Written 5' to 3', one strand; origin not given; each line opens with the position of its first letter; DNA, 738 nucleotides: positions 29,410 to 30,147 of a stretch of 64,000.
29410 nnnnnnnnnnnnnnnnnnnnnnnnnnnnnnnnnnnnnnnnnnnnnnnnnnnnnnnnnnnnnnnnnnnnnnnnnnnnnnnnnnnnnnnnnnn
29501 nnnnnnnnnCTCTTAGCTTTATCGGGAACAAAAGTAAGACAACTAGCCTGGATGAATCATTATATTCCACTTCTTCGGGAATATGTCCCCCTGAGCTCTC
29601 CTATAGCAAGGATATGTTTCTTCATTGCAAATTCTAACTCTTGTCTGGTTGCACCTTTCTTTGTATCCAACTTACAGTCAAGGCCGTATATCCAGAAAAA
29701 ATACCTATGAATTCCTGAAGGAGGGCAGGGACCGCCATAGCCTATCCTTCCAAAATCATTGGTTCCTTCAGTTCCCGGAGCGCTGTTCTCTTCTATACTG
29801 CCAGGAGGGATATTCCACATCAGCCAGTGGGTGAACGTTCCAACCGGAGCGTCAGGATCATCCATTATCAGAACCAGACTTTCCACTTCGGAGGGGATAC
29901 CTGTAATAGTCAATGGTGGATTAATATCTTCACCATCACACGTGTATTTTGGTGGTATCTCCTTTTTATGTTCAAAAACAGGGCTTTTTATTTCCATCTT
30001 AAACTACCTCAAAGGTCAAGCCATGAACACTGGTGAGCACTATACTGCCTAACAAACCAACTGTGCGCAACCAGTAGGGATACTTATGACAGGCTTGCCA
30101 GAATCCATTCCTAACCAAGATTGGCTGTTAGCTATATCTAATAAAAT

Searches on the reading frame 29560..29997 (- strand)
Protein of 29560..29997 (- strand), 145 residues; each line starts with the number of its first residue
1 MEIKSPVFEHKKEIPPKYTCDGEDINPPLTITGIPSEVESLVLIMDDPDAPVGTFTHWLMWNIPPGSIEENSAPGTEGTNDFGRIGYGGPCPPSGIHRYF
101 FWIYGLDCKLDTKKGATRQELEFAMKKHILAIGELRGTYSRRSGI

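Call 13: search_protein_families(library=pfam, proteins=[window:29560-29997:-], max_evalue=0.001)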
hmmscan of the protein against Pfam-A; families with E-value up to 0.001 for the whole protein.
window:29560-29997:- (145 aa): 1 family
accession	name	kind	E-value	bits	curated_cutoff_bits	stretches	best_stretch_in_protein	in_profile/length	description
PF01161.25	PBP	-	2e-40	138.7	24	1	13-139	1-135/135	Phosphatidylethanolamine-binding protein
